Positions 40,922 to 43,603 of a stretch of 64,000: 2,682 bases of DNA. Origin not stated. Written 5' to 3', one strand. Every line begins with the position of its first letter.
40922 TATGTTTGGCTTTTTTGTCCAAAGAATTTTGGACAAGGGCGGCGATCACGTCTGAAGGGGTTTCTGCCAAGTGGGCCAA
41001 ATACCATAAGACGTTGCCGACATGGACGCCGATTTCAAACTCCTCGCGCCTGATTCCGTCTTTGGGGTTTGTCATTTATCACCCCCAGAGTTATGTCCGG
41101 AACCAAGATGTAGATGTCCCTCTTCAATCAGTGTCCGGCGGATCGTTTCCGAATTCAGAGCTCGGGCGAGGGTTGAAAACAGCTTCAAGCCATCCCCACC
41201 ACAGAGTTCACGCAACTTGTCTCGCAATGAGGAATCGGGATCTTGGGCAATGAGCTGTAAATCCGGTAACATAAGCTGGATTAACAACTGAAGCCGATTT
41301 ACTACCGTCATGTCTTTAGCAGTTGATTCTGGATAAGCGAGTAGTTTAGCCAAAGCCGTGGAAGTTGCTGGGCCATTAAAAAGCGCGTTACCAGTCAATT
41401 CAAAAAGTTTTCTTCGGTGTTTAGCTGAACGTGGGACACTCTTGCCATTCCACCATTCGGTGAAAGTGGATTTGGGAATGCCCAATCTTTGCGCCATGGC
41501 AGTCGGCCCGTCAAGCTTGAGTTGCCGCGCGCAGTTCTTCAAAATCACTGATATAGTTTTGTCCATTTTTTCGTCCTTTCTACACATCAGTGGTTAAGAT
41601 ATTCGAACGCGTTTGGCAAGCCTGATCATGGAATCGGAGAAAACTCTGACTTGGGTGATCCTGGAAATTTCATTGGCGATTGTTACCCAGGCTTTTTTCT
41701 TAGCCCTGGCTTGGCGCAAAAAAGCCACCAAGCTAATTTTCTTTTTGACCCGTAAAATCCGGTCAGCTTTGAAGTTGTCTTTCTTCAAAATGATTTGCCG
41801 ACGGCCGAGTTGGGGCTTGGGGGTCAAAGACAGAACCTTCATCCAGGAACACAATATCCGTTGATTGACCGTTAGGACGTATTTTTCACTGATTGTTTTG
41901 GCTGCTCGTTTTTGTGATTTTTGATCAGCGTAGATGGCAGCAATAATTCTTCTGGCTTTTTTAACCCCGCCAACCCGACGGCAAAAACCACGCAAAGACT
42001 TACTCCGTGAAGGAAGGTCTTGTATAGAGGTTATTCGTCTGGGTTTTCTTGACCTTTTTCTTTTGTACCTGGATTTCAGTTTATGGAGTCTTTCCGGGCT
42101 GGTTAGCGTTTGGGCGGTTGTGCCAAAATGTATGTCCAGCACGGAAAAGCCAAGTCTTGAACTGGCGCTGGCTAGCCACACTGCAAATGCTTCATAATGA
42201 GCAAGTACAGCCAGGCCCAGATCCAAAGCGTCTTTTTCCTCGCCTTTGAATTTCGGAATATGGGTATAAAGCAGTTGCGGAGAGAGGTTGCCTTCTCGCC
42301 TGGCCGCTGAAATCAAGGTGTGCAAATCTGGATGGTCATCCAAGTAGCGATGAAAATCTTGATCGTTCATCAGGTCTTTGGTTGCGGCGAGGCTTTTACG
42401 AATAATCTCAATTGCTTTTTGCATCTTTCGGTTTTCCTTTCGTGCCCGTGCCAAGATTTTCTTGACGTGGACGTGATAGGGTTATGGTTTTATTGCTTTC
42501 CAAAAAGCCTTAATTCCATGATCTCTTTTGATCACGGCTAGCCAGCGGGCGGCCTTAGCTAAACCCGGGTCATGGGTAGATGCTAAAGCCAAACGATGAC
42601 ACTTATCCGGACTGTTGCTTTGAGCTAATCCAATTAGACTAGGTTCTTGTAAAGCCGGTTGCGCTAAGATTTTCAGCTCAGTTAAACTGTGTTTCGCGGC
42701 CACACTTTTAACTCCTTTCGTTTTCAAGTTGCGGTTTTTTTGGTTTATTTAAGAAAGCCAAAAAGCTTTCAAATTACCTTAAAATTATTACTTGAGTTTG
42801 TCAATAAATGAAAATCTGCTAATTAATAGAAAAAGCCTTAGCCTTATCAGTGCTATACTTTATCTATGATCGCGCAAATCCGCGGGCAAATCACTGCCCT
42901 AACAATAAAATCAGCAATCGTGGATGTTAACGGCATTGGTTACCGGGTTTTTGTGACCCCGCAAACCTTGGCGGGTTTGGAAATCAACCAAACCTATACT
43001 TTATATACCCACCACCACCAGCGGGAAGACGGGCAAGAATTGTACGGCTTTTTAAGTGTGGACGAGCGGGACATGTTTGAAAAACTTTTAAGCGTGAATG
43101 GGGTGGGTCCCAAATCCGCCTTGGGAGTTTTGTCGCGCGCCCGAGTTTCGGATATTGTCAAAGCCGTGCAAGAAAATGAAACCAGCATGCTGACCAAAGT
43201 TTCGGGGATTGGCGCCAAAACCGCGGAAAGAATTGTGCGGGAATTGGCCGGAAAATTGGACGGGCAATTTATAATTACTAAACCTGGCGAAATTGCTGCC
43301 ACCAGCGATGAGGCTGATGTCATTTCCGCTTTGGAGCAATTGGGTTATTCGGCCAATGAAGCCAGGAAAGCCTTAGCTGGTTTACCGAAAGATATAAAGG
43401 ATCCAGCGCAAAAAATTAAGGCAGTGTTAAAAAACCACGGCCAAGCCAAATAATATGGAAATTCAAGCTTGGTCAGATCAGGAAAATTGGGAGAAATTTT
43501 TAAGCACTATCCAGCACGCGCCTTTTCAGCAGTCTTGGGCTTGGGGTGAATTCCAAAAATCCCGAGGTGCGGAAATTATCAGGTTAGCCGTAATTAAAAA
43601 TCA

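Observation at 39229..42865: GC-rich four-gene operon encoding a 541-aa GHKL/Bergerat ATPase with HTH, basic and small partners: candidate uncharacterised defence or mobile-element module beside ruvA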

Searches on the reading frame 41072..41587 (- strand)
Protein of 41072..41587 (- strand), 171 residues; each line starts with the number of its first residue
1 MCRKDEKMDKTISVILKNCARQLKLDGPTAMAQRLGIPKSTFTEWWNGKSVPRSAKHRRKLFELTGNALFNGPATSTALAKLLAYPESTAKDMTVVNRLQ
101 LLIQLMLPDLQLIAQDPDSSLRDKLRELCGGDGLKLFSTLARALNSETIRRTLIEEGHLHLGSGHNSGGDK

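Call 3: search_protein_families(library=pfam, proteins=[window:41072-41587:-], max_evalue=1)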
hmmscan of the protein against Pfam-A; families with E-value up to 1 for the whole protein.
window:41072-41587:- (171 aa): 8 families
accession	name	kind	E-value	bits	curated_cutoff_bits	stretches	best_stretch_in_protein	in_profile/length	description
PF12840.13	HTH_20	-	0.011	16.1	27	0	57-90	5-35/51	Helix-turn-helix domain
PF23125.1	Xre-MbcA-ParS_M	-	0.016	15.4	27.8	1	27-60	3-38/51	Antitoxin Xre/MbcA/ParS-like, middle domain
PF09339.16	HTH_IclR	-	0.023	14.9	22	0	27-41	20-34/52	IclR helix-turn-helix domain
PF13443.12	HTH_26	-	0.026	15.2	22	1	29-51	14-38/63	Cro/C1-type HTH DNA-binding domain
PF07022.19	Phage_CI_repr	-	0.052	14.3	22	1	30-52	17-39/65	Bacteriophage CI repressor helix-turn-helix domain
PF13560.12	HTH_31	-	0.18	12.6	27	1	29-55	18-45/64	Helix-turn-helix domain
PF13266.11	DUF4057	-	0.19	11.8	23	1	49-84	224-261/299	Protein of unknown function (DUF4057)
PF07966.17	A1_Propeptide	-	0.27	11.6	20.5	1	147-159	8-20/27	A1 Propeptide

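Call 4: search_protein_families(library=padloc, proteins=[window:41072-41587:-], max_evalue=1)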
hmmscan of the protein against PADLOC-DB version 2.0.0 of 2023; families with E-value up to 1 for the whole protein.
window:41072-41587:- (171 aa): 1 family
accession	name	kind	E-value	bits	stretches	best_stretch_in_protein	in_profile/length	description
PDLC01858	CARF3--CARF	-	0.012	13.6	1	7-42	141-174/204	-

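Call 5: search_protein_families(library=phrogs, proteins=[window:41072-41587:-], max_evalue=1)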
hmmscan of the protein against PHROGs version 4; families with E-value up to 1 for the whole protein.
window:41072-41587:- (171 aa): 7 families
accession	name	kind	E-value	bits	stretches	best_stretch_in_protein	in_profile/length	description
phrog_4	-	transcription regulation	0.00073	19.6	1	5-77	126-199/400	transcriptional repressor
phrog_2967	-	transcription regulation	0.0016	19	1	5-56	4-54/225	transcriptional regulator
phrog_1702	-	transcription regulation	0.042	14.8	1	16-48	18-50/87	transcriptional repressor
phrog_638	-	transcription regulation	0.17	12.7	1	29-53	21-45/145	transcriptional regulator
phrog_2328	-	transcription regulation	0.18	12.6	1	30-56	33-59/128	transcriptional repressor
phrog_8008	-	DNA, RNA and nucleotide metabolism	0.33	11.7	0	24-45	13-34/66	DNA binding protein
phrog_8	-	transcription regulation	0.39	11.1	1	6-54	71-118/346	transcriptional regulator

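Call 6: search_protein_families(library=ncbifam, proteins=[window:41072-41587:-], max_evalue=1)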
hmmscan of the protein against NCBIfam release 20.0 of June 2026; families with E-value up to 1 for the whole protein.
window:41072-41587:- (171 aa): 1 family
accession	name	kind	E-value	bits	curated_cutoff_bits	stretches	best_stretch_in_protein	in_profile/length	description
NF046037.1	carphisopro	domain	5.7e-06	26.4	38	1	24-66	7-47/54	carph-isopro domain-containing protein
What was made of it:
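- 41072..41566 (-): Cro/C1 (XRE)-type HTH protein with a conserved helical C-terminal domain (164 aa from ATG 41566; longest ORF 171 aa); the family-wide partner of the GHKL ATPase. Sub-threshold Pfam, PHROG and NCBIfam HTH hits appear in calls 3, 5 and 6.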

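Call 78: search_solved_structures(query=A5, max_evalue=10, show_alignments=2)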
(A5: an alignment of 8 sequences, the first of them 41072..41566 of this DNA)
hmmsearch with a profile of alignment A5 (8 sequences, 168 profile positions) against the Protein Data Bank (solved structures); distinct sequences matched with E-value up to 10: 25.
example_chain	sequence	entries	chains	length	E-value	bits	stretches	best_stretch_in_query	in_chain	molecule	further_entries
8tac_A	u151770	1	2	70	0.00085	22.2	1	7-49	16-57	DBP48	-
2ppx_A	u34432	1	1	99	0.0011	21.8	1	14-54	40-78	Uncharacterized protein Atu1735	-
2mez_A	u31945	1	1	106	0.011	18.6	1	7-58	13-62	Multiprotein Bridging Factor (MBP-like)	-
2kpj_A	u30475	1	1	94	0.02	17.7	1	8-48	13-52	SOS-response transcriptional repressor, LexA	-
2l49_A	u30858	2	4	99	0.042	16.7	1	1-48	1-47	C protein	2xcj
9tv9_A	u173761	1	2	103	0.065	16.1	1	13-60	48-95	Antitoxin HigA-2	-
8rd8_MB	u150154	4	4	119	0.075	15.9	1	37-81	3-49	Large ribosomal subunit protein bL17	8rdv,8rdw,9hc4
6yhs_J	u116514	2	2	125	0.11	15.3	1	39-81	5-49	50S ribosomal protein L17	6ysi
6u81_A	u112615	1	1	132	0.17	14.7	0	6-52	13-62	Double homeobox protein 4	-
6u82_A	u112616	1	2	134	0.18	14.6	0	6-52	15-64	Double homeobox protein 4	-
6e8c_A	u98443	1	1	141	0.2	14.5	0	6-52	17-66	Double homeobox protein 4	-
6v39_M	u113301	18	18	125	0.23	14.3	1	39-81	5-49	50S ribosomal protein L17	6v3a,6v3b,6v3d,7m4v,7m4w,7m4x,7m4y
5z6z_A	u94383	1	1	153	0.27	14.1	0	6-52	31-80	Double homeobox protein 4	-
7dw5_A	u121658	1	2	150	0.27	14.1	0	6-52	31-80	Double homeobox protein 4-like protein 2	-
5zfw_A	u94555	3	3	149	0.27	14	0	6-52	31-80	Double homeobox protein 4-like protein 4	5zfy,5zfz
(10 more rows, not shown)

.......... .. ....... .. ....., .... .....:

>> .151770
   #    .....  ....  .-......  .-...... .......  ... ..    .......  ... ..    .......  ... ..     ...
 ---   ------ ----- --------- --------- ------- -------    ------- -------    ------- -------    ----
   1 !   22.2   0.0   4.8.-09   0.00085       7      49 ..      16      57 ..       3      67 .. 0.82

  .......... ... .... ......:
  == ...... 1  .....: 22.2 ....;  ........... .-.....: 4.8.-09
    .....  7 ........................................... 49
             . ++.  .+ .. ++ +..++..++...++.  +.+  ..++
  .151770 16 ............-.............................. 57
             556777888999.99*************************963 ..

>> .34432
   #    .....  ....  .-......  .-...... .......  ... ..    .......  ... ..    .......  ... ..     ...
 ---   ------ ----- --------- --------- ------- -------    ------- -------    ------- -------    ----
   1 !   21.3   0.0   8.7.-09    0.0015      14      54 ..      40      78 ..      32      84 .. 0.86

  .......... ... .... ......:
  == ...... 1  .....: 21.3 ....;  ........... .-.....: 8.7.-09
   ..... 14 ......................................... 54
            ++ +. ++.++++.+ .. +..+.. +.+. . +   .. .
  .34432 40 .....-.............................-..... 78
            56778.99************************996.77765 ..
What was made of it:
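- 41072..41566 (-): The profile of 8 homologues matches PDB HTH proteins (8tac E 8.5e-4, 2ppx 1.1e-3; call 78).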

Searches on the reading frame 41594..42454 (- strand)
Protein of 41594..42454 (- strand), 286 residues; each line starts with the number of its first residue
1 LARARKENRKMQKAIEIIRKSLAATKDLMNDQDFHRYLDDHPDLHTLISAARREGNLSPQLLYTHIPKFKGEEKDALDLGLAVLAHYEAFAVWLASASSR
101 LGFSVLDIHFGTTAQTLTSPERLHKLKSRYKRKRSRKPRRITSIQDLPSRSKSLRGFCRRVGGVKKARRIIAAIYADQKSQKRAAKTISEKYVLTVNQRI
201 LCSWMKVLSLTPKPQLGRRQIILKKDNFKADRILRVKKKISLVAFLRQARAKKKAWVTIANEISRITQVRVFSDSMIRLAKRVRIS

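Call 3: search_protein_families(library=pfam, proteins=[window:41594-42454:-], max_evalue=1)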
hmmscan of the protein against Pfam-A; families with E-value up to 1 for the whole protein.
window:41594-42454:- (286 aa): 0 families

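Call 4: search_protein_families(library=padloc, proteins=[window:41594-42454:-], max_evalue=1)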
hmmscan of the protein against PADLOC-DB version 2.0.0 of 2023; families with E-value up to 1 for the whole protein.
window:41594-42454:- (286 aa): 0 families

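Call 5: search_protein_families(library=phrogs, proteins=[window:41594-42454:-], max_evalue=1)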
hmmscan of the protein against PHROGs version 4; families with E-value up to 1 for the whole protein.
window:41594-42454:- (286 aa): 1 family
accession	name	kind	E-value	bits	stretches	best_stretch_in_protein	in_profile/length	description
phrog_1482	-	head and packaging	0.063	13.9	0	127-185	6-63/147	terminase small subunit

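Call 6: search_protein_families(library=ncbifam, proteins=[window:41594-42454:-], max_evalue=1)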
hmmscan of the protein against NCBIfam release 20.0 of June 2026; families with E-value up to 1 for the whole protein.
window:41594-42454:- (286 aa): 0 families

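Call 19: find_homologous_proteins(query=window:41594-42454:-)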
Query window:41594-42454:- (286 aa): 1 proteins with E <= 0.001 among 3225 candidates.
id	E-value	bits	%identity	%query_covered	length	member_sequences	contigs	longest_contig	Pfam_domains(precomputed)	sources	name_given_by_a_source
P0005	4.3e-172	588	100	97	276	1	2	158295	-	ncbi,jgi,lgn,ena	ncbi:MAG: hypothetical protein WCT08_04290 [Patescibacteria group bacterium]|jgi:hypothetical protei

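Call 79: search_solved_structures(query=A6, max_evalue=10, show_alignments=2)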
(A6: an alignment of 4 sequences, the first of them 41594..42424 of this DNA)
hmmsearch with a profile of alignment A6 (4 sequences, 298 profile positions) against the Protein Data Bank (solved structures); distinct sequences matched with E-value up to 10: 1.
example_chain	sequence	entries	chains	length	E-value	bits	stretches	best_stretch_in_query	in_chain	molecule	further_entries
5z81_A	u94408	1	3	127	0.044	16.7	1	163-219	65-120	Heat shock protein 15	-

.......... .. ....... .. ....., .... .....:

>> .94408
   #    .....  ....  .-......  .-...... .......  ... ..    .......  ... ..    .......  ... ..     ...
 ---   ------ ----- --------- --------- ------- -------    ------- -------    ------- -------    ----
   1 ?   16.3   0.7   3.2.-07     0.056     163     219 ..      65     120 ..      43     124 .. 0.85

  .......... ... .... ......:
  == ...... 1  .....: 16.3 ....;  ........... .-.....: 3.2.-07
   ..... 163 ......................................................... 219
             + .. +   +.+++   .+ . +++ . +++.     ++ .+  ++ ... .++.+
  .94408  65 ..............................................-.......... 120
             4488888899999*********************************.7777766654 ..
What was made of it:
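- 41594..42424 (-): Highly basic protein (276 aa from ATG 42424; longest ORF 286 aa): acidic-to-neutral helical N-terminal domain, K/R-rich linker, basic C-terminal half with HTH-like segments; putative DNA-binding partner. No significant family or PDB sequence match (calls 3-6, 79).
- Tried and rejected: PDB profile searches for p286 found nothing meaningful (call 79).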

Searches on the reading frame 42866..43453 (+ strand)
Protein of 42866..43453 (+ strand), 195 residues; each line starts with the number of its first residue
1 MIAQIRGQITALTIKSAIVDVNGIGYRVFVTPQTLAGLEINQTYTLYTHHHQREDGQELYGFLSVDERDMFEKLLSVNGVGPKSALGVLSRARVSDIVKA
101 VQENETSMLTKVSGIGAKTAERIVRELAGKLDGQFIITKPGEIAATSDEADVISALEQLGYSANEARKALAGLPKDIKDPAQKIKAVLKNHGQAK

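Call 84: find_related_loci(query=A7, collection=genome_contigs, flank=10000)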
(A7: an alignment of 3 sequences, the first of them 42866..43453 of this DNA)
Query A7 (195 aa) in genome_contigs; peptide patterns used: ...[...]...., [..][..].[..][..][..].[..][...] (x = any residue, [..] = any of these).
225 stretches matched a pattern; 56 encode a relative of the query (tblastn E <= 1e-3); 56 distinct loci.
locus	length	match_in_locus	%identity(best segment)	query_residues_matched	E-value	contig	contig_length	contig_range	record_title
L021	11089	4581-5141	65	1-191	4e-80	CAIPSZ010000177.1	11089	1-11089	Candidatus Kerfeldbacteria bacterium isolate T7-022_bin-570 genome assembly, contig: bin-570:177/195, whole genome shotg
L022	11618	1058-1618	62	1-191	1e-74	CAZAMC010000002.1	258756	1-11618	MAG TPA_asm: uncultured Gammaproteobacteria bacterium isolate SRP173033_co2_64 genome assembly, contig: NODE_8_length_25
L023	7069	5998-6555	62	1-190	1e-71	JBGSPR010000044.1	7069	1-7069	MAG: Patescibacteria group bacterium isolate JTS-AC309 k141_2211838, whole genome shotgun sequence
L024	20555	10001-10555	62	1-189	2e-71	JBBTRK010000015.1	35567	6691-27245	MAG: Patescibacteria group bacterium isolate H52-bin111_1 H52_bin111_1_000000000015, whole genome shotgun sequence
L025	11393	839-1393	61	1-189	9e-71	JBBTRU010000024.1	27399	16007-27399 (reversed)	MAG: Patescibacteria group bacterium isolate H51-bin156_1 H51_bin156_1_000000000024, whole genome shotgun sequence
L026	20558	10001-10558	60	1-189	4e-70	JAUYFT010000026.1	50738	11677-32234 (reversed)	MAG: bacterium isolate C21_metabat.bin.3 C21_k141_324837, whole genome shotgun sequence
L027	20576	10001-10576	47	1-193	2e-48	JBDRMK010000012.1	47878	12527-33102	MAG: Patescibacteria group bacterium isolate MEGAHIT-group-1.828 k141_3797148, whole genome shotgun sequence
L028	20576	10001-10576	45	1-193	4e-47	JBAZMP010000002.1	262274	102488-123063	MAG: Patescibacteria group bacterium isolate SO_2017_LW4_46 scaffold_120_c2_LW137-91_2017, whole genome shotgun sequence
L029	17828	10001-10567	43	1-193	3e-47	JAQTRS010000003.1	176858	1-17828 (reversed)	MAG: Candidatus Moraniibacteriota bacterium isolate STB_169 NODE_188_length_176858_cov_5.532233_Sandtown_B, whole genome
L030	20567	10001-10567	44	1-193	2e-46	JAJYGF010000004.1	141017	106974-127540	MAG: bacterium isolate DBS1-3.bin117 NODE_118_length_141017_cov_1.97993, whole genome shotgun sequence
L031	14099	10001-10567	41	1-193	7e-46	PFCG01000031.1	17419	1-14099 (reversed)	MAG: Candidatus Moranbacteria bacterium CG10_big_fil_rev_8_21_14_0_10_35_21 CG10_8_21_14_0.10_scaffold_2990_c, whole gen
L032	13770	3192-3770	44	1-189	2e-44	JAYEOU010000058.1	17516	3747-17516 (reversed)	MAG: Patescibacteria group bacterium isolate MAG021 MAG021_58, whole genome shotgun sequence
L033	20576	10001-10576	43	1-193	4e-44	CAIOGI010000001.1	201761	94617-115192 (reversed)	MAG: Candidatus Taylorbacteria bacterium isolate Loclat_bin-01970 genome assembly, contig: bin-01970:01/13, whole genome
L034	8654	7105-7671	42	1-193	6e-43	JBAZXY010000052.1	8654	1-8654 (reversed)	MAG: Parcubacteria group bacterium isolate SO_2017_GW1_67 NODE_30479_length_8654_cov_3.283687_OW334_2017, whole genome s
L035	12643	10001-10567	41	1-193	1e-42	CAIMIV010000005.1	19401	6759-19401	uncultured bacterium isolate MJ-2014-D5_bin-329 genome assembly, contig: bin-329:05/71, whole genome shotgun sequence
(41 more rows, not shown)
